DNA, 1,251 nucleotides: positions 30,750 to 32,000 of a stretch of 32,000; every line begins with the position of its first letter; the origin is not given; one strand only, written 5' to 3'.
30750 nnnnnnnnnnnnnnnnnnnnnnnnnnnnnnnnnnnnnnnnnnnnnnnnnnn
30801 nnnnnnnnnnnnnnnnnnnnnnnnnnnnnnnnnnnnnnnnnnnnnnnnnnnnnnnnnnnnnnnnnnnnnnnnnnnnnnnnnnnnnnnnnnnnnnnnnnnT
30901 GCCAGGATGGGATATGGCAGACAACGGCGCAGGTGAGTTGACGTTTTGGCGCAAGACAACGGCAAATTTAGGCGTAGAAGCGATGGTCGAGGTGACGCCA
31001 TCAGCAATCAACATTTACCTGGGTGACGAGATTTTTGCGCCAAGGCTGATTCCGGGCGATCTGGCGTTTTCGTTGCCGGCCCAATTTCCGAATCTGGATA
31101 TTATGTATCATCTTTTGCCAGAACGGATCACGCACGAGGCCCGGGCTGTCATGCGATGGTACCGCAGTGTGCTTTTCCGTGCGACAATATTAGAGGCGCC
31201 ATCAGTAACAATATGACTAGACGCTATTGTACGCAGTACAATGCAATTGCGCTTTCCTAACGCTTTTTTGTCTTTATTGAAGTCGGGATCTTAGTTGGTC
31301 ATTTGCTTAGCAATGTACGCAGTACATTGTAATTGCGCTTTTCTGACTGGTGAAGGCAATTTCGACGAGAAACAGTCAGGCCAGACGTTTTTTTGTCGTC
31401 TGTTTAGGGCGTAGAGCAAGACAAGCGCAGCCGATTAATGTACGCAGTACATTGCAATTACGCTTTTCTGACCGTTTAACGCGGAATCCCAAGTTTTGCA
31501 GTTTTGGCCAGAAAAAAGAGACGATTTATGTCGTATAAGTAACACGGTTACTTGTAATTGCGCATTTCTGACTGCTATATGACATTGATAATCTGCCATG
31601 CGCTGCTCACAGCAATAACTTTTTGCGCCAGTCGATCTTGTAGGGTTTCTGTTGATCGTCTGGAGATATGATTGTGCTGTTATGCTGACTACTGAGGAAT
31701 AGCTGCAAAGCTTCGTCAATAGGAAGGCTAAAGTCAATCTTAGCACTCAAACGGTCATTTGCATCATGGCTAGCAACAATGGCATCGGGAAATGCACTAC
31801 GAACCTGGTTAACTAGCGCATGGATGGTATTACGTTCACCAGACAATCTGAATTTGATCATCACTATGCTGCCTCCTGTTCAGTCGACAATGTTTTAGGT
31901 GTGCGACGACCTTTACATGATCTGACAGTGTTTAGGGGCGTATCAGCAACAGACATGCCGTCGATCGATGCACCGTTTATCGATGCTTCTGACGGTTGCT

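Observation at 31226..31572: Four same-orientation hairpin-plus-conserved-tail units in a convergent intergenic gap, with stem pairing kept by compensatory changes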

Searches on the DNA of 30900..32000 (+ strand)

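Call 12: search_dna_similar(query=window:31150-32000:+, collection=ecoli_genomes, mode=near)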
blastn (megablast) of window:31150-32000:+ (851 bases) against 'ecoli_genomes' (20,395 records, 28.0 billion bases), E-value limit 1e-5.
No match.

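Call 13: search_dna_similar(query=window:31150-32000:+, collection=phages, mode=distant)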
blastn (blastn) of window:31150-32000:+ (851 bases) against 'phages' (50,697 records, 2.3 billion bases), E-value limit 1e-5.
No match.

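Call 41: search_rna_families(source=window, start=30900, end=32000, threshold=evalue, max_evalue=1)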
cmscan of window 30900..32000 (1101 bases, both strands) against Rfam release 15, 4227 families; matches with E-value up to 1: 1.
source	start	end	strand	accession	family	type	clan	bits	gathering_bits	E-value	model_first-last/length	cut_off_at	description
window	31017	31051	+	RF01123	sR35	Gene; snRNA; snoRNA; CD-box;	-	15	60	0.68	22-57/57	no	Small nucleolar RNA sR35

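Call 56: search_dna_similar(query=window:31217-31606:+, collection=plasmids, mode=distant, max_evalue=10, max_rows=30)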
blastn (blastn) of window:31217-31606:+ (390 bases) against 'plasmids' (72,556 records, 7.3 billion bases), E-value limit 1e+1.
Records with a match: 15; places in all: 15; records where one place covers at least 80% of the query: 0.
Best place of each record, by identity: 90-95% 3; 80-90% 12.
By first word of the organism name: Prescottella 12; Bacillus 1; Clostridium 1; Phocaeicola 1.
By predicted mobility (MOB-suite, as given by PLSDB): mobilizable 12; non-mobilizable 3.
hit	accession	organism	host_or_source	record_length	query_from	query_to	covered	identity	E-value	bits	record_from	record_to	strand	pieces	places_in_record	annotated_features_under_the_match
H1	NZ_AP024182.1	Prescottella equi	Homo sapiens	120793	180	217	10%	84.2%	4e+0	39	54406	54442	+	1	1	none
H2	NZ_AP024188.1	Prescottella equi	Homo sapiens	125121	180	217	10%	84.2%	4e+0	39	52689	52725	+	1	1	none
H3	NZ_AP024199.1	Prescottella equi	Homo sapiens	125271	180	217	10%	84.2%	4e+0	39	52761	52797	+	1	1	none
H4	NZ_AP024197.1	Prescottella equi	Homo sapiens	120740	180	217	10%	84.2%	4e+0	39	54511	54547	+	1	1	none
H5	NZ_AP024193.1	Prescottella equi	Homo sapiens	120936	180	217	10%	84.2%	4e+0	39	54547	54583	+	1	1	none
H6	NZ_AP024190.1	Prescottella equi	Homo sapiens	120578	180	217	10%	84.2%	4e+0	39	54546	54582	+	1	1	none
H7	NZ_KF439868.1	Prescottella equi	Heifer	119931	180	217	10%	84.2%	4e+0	39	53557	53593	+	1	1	none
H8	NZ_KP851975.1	Prescottella equi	-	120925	180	217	10%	84.2%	4e+0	39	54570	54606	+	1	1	none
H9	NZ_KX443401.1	Prescottella equi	Bos taurus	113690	180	217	10%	84.2%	4e+0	39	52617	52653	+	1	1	none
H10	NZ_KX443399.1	Prescottella equi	Homo sapiens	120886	180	217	10%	84.2%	4e+0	39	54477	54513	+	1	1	none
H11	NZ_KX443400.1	Prescottella equi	Bos taurus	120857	180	217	10%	84.2%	4e+0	39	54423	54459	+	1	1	none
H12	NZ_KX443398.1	Prescottella equi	Ovis aries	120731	180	217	10%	84.2%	4e+0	39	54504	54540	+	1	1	none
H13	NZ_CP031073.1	Bacillus mycoides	cell culture,soil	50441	333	358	7%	92.3%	4e+0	39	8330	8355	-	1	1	DUF1064 domain-containing protein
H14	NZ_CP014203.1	Clostridium baratii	Microbial isolate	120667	319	344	7%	92.3%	4e+0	39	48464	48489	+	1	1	helicase-related protein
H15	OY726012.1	Phocaeicola massiliensis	-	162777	263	288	7%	92.3%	4e+0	39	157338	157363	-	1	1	none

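Call 105: build_rna_model(alignment_id=A6, structure=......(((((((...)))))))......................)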
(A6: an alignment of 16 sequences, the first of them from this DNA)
Model R1 built from alignment A6 (16 sequences, 45 columns); structure: as given.
model positions 45; base pairs 7; branch points 0; effective number of sequences 16; information 0.934 bits per position. Calibrated on 0.2 Mb of random sequence (short: E-values are rough).
structure used (alignment columns):
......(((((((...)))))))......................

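Call 106: search_with_rna_model(model_id=R1, sources=[window, L001, L002, L057, L058, L062, L063, L064, L067, L068, L069, L070, L071, L072, L073, L074, L075], max_evalue=1)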
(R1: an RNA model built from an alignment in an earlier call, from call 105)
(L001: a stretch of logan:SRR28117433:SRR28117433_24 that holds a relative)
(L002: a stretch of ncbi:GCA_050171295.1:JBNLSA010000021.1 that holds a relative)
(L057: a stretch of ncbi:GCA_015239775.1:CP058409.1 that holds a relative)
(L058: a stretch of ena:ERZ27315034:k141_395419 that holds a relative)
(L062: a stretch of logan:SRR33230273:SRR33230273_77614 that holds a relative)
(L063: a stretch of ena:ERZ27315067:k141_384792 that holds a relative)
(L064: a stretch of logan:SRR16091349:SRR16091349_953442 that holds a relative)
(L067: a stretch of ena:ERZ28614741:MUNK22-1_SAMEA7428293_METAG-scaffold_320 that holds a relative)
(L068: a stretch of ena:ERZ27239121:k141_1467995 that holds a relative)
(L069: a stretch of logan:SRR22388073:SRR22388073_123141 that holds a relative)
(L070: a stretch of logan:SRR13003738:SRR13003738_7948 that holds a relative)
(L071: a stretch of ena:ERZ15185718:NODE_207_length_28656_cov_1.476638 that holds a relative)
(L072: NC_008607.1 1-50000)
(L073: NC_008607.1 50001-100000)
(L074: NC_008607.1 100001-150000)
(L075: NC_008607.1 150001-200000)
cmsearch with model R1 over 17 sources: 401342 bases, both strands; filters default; matches with E-value up to 1: 43.
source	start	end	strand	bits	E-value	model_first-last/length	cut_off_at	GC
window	31431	31475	+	56.2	1.3e-13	1-45/45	no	0.42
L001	4592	4636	+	56.2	1.3e-13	1-45/45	no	0.42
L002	1756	1800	+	56.2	1.3e-13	1-45/45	no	0.42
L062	2234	2278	-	54.3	5.1e-13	1-45/45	no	0.47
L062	2027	2071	-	51.8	2.9e-12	1-45/45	no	0.38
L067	10914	10958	+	50.9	5.6e-12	1-45/45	no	0.38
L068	10914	10958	+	50.9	5.6e-12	1-45/45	no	0.38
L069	10914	10958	+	50.9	5.6e-12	1-45/45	no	0.38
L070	6022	6066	+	50.9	5.6e-12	1-45/45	no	0.38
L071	3150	3194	+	50.9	5.6e-12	1-45/45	no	0.38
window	31531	31575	+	50.8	5.7e-12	1-45/45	no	0.4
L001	4692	4736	+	50.8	5.7e-12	1-45/45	no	0.4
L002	1856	1900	+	50.8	5.7e-12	1-45/45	no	0.4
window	31306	31350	+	50.6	6.5e-12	1-45/45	no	0.42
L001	4467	4511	+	50.6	6.5e-12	1-45/45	no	0.42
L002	1631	1675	+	50.6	6.5e-12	1-45/45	no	0.42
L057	11110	11154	-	50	1.1e-11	1-45/45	no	0.4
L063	1528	1572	-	49.8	1.2e-11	1-45/45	no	0.4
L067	10687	10731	+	49.3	1.7e-11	1-45/45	no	0.38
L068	10687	10731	+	49.3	1.7e-11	1-45/45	no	0.38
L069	10687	10731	+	49.3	1.7e-11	1-45/45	no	0.38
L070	5795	5839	+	49.3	1.7e-11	1-45/45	no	0.38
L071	2923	2967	+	49.3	1.7e-11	1-45/45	no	0.38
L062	2128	2172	-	49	2e-11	1-45/45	no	0.38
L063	1629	1673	-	49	2e-11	1-45/45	no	0.38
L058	11238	11282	-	47.7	5.1e-11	1-45/45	no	0.47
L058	11126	11170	-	47.5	5.9e-11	1-45/45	no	0.47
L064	5395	5439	+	44.2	5.7e-10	1-45/45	no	0.44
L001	4381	4425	+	41.9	2.9e-09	1-45/45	no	0.47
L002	1545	1589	+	41.9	2.9e-09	1-45/45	no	0.47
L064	5486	5520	+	40.5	7.9e-09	7-41/45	no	0.37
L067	10815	10858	+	40.4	8.2e-09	1-45/45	no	0.39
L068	10815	10858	+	40.4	8.2e-09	1-45/45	no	0.39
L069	10815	10858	+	40.4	8.2e-09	1-45/45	no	0.39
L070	5923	5966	+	40.4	8.2e-09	1-45/45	no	0.39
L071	3051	3094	+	40.4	8.2e-09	1-45/45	no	0.39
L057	11211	11254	-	36.4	1.3e-07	1-45/45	no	0.32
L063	1735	1778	-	33.6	9.4e-07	1-45/45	no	0.43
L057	11132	11150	+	18.2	0.046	7-25/45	no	0.32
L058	11148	11166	+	15.8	0.25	7-25/45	no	0.26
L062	2049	2067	+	15.8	0.25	7-25/45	no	0.26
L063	1550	1568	+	15.8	0.25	7-25/45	no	0.26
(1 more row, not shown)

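Call 112: search_with_rna_model(model_id=R1, sources=[L076, L077], max_evalue=10, filters=off)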
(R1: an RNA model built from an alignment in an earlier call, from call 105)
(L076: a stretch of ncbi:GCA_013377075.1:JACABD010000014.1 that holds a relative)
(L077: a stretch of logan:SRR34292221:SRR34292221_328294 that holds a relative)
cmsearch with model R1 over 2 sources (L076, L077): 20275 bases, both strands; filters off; matches with E-value up to 10: 15.
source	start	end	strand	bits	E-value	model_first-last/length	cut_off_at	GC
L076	8885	8929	+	40.5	4e-10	1-45/45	no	0.38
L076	8784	8826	+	27.7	2.9e-06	1-45/45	no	0.4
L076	8888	8907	-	13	0.086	7-26/45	no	0.3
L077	907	938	-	11.5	0.25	1-45/45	no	0.47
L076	2832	2861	+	10.6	0.46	1-45/45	no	0.5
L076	7227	7275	+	7.9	3.1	1-45/45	no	0.33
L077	1292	1318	-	7.6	3.6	1-45/45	no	0.41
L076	3482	3521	+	7.1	5.1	1-45/45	no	0.47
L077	89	110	-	7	5.5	1-45/45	no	0.41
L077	872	907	+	6.9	6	1-45/45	no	0.36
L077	363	404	+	6.9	6.2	1-45/45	no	0.4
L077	10282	10326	+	6.8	6.4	1-45/45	no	0.44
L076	1776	1809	+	6.4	8.3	1-45/45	no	0.53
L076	7561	7589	+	6.3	9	1-45/45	no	0.38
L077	2523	2548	+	6.3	9.2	1-45/45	no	0.31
